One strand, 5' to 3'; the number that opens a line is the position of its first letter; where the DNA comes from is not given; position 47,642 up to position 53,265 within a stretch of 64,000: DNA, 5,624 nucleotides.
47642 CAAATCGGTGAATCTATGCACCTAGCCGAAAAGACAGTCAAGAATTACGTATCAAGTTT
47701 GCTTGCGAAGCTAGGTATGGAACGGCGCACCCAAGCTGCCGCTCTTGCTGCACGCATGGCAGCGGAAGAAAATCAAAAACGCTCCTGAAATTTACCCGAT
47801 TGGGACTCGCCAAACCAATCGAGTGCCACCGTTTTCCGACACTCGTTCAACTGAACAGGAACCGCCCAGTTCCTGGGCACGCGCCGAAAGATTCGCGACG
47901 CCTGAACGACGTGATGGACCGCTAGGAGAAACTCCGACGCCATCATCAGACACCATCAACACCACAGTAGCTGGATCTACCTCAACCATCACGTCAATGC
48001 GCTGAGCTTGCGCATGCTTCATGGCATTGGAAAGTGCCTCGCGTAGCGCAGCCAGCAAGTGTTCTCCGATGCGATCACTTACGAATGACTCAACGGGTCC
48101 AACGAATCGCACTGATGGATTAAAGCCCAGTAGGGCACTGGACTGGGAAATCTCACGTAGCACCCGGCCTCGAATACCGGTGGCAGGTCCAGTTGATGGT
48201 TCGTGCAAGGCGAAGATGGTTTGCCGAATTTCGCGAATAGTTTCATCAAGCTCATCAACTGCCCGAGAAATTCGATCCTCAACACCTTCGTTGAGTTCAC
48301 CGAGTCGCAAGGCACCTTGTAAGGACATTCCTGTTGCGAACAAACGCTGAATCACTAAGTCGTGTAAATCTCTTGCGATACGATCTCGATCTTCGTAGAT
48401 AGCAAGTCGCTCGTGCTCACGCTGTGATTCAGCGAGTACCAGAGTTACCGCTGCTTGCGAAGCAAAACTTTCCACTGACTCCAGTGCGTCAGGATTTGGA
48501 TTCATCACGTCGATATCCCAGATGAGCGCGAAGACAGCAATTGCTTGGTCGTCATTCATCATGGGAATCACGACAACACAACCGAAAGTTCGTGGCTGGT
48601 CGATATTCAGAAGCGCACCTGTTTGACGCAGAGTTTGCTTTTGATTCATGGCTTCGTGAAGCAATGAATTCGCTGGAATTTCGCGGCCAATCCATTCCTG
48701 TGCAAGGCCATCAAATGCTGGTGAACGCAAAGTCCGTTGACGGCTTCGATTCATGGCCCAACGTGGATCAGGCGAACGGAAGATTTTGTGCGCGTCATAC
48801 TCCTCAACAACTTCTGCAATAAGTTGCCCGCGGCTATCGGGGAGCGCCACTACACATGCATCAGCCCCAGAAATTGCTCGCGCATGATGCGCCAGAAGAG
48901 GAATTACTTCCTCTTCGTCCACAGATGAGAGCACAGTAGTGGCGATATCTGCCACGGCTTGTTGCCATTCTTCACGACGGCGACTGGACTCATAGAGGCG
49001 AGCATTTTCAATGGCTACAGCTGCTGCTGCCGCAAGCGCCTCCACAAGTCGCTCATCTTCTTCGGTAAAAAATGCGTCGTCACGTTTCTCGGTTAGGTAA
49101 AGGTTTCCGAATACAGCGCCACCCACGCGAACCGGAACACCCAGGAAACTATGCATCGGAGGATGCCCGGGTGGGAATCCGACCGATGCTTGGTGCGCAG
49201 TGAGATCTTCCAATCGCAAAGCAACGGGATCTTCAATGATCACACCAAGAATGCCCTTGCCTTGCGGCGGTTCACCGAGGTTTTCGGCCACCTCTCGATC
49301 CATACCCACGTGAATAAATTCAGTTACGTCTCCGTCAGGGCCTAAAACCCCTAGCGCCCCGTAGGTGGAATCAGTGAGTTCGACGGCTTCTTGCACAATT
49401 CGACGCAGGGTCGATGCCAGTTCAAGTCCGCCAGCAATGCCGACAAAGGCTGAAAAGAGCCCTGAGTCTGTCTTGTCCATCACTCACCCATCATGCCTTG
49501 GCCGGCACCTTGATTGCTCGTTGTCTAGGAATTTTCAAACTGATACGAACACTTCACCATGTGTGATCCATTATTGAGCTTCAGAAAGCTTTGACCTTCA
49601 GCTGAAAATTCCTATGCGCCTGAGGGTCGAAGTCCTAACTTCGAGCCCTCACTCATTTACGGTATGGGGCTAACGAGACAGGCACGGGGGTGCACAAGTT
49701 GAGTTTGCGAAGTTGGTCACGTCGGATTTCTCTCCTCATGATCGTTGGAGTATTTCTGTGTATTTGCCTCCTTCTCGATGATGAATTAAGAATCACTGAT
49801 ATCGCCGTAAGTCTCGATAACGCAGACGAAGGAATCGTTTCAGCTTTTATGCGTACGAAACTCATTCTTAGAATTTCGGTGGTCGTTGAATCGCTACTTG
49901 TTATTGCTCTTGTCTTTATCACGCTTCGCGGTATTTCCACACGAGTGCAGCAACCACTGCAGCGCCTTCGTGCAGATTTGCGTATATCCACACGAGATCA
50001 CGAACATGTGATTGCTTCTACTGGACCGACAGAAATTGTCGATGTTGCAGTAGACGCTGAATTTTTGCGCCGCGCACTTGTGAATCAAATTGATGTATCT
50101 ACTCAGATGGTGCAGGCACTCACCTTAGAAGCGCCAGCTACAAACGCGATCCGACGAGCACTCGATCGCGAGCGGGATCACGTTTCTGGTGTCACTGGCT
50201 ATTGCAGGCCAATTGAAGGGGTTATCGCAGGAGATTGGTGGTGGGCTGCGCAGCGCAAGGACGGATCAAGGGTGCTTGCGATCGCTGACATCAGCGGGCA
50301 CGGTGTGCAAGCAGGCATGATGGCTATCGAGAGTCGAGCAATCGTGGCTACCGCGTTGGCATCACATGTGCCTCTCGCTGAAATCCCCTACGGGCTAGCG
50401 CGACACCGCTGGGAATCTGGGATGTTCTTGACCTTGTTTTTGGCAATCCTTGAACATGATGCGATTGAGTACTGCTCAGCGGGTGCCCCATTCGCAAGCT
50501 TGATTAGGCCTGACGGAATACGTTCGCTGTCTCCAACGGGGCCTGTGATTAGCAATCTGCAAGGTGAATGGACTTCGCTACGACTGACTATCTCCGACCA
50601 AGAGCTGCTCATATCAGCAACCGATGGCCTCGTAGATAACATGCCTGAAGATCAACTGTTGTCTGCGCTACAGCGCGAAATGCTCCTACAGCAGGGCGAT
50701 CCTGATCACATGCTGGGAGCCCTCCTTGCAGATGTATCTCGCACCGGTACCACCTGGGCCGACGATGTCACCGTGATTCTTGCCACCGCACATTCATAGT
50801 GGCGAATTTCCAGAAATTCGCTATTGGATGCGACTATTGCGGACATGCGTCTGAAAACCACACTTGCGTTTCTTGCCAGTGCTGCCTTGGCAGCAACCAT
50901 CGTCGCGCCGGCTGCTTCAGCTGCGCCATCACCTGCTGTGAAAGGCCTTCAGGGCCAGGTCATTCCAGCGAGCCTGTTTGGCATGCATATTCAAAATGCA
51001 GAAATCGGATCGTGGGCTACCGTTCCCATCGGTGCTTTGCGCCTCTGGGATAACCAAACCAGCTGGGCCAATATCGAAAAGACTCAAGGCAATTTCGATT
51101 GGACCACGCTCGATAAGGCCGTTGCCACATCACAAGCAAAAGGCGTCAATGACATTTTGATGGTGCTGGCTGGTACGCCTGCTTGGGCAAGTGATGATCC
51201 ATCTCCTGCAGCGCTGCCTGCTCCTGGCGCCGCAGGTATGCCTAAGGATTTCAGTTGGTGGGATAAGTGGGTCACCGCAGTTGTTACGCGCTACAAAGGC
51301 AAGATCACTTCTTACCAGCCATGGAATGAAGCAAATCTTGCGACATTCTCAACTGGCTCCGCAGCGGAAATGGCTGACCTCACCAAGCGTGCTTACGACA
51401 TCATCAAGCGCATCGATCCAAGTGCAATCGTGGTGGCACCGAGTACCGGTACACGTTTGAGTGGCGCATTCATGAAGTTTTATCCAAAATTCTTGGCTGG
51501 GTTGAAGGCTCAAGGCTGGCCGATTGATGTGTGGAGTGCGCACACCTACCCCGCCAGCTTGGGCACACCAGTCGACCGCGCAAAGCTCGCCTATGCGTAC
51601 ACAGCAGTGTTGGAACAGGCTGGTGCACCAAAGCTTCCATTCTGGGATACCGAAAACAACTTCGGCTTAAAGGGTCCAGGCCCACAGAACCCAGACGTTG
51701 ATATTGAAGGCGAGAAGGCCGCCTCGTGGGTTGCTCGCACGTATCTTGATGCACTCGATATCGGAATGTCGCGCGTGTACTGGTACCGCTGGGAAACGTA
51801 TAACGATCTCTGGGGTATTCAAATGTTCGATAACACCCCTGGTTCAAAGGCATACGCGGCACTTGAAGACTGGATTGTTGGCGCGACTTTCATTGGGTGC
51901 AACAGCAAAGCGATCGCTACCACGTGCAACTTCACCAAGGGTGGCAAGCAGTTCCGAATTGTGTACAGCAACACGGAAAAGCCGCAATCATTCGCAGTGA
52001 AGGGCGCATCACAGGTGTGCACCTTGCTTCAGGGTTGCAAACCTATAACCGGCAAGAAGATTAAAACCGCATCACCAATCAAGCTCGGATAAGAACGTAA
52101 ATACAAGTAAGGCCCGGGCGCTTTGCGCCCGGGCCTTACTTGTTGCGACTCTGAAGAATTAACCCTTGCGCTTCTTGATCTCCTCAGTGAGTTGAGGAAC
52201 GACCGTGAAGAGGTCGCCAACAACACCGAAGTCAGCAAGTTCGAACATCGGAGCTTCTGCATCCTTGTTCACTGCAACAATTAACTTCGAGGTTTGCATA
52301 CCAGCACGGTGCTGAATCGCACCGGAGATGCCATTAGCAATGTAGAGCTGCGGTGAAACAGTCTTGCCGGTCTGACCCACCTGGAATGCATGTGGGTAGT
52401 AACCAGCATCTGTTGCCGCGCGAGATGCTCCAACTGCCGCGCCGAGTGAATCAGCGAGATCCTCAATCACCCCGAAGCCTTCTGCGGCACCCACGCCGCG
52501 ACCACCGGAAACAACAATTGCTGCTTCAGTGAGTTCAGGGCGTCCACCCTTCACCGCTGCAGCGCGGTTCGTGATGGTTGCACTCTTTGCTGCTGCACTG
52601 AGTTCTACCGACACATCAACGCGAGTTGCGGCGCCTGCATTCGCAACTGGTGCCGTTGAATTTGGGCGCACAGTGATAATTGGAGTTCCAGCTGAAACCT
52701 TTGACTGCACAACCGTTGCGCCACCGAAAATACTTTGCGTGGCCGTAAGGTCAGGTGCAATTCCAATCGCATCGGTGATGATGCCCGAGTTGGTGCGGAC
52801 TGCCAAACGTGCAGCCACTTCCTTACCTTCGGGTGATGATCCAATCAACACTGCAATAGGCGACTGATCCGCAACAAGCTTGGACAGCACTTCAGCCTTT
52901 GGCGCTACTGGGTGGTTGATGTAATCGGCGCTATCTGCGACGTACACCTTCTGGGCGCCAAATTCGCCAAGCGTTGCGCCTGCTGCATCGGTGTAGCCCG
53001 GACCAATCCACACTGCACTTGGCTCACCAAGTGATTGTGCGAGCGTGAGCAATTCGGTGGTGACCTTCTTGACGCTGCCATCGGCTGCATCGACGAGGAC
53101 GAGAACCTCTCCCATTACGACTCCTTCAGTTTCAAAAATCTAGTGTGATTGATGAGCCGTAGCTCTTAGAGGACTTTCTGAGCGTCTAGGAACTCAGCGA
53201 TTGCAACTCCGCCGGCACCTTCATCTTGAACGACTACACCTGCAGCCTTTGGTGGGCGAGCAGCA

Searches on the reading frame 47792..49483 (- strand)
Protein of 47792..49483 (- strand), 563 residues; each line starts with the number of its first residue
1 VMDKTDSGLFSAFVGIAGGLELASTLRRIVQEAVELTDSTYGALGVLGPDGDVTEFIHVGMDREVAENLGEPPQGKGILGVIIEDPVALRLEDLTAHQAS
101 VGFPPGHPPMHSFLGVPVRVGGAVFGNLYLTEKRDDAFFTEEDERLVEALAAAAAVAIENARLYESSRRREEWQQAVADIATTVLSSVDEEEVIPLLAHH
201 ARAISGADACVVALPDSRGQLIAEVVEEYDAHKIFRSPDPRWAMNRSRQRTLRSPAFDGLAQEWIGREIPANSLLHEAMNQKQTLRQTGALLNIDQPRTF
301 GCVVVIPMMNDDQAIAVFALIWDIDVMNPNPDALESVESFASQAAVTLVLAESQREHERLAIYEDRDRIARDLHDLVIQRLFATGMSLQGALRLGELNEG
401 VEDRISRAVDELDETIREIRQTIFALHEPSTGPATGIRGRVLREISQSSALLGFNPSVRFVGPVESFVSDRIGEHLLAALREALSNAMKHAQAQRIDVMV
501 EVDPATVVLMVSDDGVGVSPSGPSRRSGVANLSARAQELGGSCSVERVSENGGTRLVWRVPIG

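Call 14: search_protein_families(library=pfam, proteins=[window:47792-49483:-], max_evalue=0.0001)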
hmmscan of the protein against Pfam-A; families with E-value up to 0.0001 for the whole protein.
window:47792-49483:- (563 aa): 6 families
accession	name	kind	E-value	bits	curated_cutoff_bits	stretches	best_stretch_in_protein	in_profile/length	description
PF13185.12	GAF_2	-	2.8e-27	96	28.6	1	21-159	3-136/136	GAF domain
PF01590.32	GAF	-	1e-23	84.8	22.4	2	22-158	2-133/133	GAF domain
PF07730.19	HisKA_3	-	1.7e-13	51.3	24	1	366-429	2-66/68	Histidine kinase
PF13492.12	GAF_3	-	8.4e-11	42.8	27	0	108-160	78-129/129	GAF domain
PF02518.31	HATPase_c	-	4.4e-09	37.2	26.4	1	475-561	5-108/111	Histidine kinase-, DNA gyrase B-, and HSP90-like ATPase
PF13581.12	HATPase_c_2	-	1.4e-05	25.5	27.4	1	475-530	31-90/127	Histidine kinase-like ATPase domain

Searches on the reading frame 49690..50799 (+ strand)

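Call 14: search_protein_families(library=pfam, proteins=[window:49690-50799:+], max_evalue=0.0001)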
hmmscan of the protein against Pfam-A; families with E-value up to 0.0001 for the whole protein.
window:49690-50799:+ (369 aa): 1 family
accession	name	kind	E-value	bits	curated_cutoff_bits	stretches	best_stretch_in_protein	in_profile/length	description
PF07228.17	SpoIIE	-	4.4e-22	79.4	25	1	191-366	2-190/192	Stage II sporulation protein E (SpoIIE)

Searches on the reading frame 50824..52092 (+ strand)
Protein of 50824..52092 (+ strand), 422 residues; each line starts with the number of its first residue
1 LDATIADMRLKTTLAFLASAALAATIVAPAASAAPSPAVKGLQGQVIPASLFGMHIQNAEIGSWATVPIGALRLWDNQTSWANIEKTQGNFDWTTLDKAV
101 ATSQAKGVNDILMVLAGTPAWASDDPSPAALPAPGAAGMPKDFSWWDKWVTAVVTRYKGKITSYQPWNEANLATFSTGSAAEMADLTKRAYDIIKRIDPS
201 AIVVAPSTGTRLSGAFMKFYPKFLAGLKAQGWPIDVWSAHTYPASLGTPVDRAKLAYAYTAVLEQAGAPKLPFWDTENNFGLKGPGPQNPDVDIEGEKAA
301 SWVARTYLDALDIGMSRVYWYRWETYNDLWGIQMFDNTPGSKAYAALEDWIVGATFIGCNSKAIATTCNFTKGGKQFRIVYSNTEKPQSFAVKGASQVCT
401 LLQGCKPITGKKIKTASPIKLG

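Call 14: search_protein_families(library=pfam, proteins=[window:50824-52092:+], max_evalue=0.0001)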
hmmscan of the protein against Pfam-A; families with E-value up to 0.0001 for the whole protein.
window:50824-52092:+ (422 aa): 2 families
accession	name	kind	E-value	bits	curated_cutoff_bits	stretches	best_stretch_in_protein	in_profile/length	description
PF02449.21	Glyco_hydro_42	-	8.5e-06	25.8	21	0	78-124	31-78/376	Beta-galactosidase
PF00331.26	Glyco_hydro_10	-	6e-05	22.8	22.1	1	76-235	42-199/311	Glycosyl hydrolase family 10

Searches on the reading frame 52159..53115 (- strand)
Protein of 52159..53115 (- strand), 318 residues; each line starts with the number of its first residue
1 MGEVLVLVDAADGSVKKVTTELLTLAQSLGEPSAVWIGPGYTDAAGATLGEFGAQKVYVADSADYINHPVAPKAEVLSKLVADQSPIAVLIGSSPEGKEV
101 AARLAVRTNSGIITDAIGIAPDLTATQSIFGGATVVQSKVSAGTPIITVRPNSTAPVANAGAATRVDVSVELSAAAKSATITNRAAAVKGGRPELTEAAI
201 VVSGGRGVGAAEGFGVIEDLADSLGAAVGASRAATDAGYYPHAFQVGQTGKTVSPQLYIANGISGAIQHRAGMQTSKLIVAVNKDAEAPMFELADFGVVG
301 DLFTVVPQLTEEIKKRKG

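Call 14: search_protein_families(library=pfam, proteins=[window:52159-53115:-], max_evalue=0.0001)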
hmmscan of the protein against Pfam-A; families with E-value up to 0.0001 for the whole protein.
window:52159-53115:- (318 aa): 2 families
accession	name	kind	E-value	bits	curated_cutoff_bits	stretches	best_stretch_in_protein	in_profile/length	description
PF00766.25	ETF_alpha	-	5.8e-34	116.4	27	1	194-274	1-81/81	Electron transfer flavoprotein FAD-binding domain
PF01012.27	ETF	-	8.9e-30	104.3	26.7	1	4-167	1-172/181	Electron transfer flavoprotein domain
